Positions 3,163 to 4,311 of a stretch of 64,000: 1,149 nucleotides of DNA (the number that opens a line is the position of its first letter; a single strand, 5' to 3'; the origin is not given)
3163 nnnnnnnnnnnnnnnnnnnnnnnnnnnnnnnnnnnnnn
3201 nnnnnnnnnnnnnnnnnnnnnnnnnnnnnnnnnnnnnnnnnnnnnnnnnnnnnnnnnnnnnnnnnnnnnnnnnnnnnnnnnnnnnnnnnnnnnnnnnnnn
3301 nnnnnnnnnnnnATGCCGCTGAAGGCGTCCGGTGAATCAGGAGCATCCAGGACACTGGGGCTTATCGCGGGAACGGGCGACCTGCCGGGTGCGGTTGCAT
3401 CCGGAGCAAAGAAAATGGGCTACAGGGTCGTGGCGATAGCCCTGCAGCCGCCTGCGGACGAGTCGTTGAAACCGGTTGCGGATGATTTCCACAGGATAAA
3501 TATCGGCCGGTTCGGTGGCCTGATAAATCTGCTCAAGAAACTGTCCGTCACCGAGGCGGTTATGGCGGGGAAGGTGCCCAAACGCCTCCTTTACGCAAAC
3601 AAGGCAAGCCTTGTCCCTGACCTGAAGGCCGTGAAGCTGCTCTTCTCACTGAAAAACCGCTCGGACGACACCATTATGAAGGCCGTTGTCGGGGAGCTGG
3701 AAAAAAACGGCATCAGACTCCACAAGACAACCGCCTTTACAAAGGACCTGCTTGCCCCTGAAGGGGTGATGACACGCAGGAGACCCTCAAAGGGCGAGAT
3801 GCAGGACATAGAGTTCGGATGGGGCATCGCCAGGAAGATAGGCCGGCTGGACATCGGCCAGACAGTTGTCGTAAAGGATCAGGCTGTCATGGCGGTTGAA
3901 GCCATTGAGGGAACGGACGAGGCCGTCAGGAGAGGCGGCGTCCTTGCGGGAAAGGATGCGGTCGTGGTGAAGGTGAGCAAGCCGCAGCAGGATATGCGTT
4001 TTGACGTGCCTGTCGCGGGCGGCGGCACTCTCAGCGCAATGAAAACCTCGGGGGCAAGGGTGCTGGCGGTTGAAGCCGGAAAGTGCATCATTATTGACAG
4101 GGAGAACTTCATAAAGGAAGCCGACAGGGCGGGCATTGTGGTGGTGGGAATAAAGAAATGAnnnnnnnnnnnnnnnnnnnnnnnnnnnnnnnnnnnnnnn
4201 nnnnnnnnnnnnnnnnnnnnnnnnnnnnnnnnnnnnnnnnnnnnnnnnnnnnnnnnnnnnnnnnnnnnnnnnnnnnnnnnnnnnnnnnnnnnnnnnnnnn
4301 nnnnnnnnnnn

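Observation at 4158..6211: GnnA/GnnB-like oxidoreductase-aminotransferase pair inside the lipid A cluster predicts GlcN3N-based lipid A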

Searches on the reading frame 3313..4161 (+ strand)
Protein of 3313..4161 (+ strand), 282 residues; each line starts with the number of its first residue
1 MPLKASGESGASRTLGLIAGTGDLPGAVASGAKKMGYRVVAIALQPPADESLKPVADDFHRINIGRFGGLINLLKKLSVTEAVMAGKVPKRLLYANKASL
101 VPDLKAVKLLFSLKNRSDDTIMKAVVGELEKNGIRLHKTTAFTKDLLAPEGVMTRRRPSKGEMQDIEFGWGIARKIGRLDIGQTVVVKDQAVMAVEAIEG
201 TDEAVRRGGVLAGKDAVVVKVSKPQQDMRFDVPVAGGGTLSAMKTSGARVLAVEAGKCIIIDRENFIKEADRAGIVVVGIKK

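Call 3: search_protein_families(library=pfam, proteins=[window:3313-4161:+])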
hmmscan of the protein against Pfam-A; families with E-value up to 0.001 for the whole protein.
window:3313-4161:+ (282 aa): 2 families
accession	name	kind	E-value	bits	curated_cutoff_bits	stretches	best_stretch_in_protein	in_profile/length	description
PF06230.17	LpxI_C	-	1e-50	171.4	25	1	149-278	1-131/131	LpxI C-terminal domain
PF17930.7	LpxI_N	-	2.3e-37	128.3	25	1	15-146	2-129/129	LpxI N-terminal domain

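Call 4: search_protein_families(library=ncbifam, proteins=[window:3313-4161:+])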
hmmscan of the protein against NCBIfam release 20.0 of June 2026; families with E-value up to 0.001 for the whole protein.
window:3313-4161:+ (282 aa): 1 family
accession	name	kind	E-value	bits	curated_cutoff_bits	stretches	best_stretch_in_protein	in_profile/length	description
NF047836.1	UDPdiagluDHLpxI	equivalog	2.7e-44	151.6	400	1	15-281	2-273/275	UDP-2,3-diacylglucosamine diphosphatase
